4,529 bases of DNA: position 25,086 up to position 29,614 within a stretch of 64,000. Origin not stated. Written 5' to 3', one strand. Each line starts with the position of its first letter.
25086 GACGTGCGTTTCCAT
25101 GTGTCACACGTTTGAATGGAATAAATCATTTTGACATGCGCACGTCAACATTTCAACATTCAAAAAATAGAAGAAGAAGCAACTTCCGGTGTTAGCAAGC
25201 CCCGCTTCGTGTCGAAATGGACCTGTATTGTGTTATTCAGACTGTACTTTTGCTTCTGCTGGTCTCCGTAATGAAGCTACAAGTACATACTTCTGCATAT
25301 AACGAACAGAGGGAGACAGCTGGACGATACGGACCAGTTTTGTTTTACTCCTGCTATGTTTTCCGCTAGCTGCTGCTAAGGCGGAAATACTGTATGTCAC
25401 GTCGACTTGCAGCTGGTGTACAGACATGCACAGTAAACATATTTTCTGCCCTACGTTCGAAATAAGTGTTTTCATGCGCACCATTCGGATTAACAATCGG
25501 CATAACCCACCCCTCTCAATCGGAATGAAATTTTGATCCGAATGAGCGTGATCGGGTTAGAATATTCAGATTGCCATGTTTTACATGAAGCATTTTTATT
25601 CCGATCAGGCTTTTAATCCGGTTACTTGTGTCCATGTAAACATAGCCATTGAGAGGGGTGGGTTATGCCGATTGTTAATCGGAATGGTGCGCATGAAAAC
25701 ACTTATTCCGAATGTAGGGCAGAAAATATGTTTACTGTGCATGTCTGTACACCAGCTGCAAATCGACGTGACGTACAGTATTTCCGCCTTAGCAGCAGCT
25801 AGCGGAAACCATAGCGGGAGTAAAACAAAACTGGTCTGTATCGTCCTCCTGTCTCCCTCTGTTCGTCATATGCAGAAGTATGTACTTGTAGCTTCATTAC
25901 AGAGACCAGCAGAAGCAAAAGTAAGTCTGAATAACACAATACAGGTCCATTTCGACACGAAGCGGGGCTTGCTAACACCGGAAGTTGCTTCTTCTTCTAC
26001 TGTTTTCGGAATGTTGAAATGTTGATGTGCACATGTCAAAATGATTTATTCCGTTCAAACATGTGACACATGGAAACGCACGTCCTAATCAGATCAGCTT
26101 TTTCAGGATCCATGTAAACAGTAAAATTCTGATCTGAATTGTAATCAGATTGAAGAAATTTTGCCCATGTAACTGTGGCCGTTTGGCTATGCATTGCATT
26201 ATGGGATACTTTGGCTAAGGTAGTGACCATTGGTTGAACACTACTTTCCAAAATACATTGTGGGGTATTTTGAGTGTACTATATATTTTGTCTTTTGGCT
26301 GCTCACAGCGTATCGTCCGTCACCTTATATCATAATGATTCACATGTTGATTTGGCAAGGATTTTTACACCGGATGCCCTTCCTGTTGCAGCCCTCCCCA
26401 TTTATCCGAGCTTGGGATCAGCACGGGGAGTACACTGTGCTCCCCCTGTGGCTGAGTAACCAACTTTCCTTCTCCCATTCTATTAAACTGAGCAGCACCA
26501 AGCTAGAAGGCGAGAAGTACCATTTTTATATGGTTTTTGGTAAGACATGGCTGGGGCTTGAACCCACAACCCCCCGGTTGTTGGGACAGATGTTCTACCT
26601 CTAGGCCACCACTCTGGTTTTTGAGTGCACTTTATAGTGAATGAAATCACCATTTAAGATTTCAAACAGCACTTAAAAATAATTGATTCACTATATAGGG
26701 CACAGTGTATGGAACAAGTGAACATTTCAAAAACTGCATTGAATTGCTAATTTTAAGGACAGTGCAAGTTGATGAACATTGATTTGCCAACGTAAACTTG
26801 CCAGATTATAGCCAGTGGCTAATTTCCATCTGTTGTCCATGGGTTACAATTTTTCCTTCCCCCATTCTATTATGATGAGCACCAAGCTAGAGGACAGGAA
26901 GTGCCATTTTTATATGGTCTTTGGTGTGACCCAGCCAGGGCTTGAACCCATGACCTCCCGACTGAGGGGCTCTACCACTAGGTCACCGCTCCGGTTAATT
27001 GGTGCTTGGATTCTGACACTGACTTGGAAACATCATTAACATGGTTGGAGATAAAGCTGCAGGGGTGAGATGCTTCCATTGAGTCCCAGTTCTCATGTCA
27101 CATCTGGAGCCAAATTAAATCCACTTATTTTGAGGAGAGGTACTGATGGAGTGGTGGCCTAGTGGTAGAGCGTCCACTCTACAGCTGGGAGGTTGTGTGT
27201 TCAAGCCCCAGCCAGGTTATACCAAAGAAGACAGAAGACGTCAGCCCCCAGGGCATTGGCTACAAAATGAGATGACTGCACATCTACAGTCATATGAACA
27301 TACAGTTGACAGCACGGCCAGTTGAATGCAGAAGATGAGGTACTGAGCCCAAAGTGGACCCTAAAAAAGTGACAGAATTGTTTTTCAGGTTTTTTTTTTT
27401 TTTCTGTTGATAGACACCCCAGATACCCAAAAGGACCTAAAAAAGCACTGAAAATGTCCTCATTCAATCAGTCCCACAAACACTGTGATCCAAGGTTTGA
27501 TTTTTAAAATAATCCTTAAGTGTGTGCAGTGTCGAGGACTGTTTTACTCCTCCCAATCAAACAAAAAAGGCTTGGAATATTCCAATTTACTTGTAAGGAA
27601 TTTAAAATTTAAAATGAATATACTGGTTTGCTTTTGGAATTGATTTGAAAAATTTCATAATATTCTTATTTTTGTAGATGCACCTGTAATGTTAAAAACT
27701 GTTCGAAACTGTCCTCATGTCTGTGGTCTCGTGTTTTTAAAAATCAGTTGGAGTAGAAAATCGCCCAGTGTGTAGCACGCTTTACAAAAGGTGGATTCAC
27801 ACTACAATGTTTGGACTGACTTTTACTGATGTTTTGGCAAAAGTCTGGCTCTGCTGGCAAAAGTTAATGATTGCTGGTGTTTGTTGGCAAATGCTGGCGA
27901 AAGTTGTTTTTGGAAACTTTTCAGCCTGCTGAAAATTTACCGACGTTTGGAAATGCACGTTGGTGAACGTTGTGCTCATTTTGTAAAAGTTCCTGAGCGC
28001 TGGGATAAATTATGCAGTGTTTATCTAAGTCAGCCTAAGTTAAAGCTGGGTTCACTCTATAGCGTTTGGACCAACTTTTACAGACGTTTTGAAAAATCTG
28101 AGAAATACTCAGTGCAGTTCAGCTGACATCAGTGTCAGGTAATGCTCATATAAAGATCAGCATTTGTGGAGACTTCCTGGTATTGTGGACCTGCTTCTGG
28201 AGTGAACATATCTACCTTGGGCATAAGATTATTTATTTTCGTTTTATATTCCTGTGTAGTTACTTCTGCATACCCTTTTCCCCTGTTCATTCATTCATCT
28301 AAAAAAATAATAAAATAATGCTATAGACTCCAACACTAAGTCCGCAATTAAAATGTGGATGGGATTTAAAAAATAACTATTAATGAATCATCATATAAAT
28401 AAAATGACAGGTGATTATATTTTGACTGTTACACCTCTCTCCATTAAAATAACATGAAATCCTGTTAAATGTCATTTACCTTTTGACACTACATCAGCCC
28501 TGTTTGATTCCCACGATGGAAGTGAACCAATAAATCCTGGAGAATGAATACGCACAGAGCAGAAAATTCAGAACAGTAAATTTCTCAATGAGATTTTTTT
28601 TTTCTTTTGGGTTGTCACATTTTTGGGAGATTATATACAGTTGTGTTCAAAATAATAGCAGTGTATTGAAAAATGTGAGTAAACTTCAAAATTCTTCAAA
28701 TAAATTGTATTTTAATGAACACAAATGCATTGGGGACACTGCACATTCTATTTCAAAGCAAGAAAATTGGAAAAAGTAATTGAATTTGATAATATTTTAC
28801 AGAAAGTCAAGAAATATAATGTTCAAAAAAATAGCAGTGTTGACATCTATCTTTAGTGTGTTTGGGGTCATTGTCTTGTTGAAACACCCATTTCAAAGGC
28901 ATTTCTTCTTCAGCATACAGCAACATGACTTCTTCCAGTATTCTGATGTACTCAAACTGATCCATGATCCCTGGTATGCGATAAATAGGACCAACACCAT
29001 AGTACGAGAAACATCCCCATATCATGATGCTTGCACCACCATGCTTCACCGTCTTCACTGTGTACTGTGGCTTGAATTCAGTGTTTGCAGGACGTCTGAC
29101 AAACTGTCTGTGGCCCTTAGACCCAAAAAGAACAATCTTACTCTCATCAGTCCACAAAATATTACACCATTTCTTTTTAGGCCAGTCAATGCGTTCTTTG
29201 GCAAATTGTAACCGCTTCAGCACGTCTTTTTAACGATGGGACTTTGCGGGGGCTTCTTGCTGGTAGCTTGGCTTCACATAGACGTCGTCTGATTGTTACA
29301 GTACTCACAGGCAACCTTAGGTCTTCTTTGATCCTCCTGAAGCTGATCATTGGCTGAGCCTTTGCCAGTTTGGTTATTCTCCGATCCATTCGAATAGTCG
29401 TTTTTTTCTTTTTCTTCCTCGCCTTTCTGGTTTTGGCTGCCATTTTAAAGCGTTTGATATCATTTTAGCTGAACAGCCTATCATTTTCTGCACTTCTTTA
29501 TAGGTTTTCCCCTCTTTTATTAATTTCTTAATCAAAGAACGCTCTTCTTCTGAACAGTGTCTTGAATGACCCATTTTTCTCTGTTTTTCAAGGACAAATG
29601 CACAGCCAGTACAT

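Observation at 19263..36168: Head-to-head inverted pair of near-identical full-length L1 elements with complementary inactivating lesions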

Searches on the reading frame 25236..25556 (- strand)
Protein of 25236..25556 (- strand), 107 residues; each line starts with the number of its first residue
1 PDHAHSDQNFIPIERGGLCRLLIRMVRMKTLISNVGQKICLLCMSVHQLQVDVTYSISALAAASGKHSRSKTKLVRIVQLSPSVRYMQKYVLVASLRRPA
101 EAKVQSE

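Call 33: search_protein_families(library=pfam, proteins=[window:25236-25556:-], max_evalue=0.1)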
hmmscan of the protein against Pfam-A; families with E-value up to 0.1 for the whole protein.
window:25236-25556:- (107 aa): 0 families

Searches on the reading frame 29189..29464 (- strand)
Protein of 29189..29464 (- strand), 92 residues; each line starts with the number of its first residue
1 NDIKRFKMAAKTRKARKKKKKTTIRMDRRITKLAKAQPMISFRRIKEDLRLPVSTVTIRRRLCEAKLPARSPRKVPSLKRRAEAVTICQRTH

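Call 33: search_protein_families(library=pfam, proteins=[window:29189-29464:-], max_evalue=0.1)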
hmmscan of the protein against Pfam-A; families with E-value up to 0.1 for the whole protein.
window:29189-29464:- (92 aa): 3 families
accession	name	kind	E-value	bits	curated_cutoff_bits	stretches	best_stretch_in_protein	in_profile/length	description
PF01498.24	HTH_Tnp_Tc3_2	-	5.1e-12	46.3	31.5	1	27-81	1-58/72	Transposase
PF13565.12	HTH_32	-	0.0026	18.7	33.7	1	11-62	17-73/73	Homeodomain-like domain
PF21517.3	HTH_Tnp_Tc3_2_like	-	0.012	16.1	27.2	1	39-61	14-36/40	Transposable element Tc3 transposase, HTH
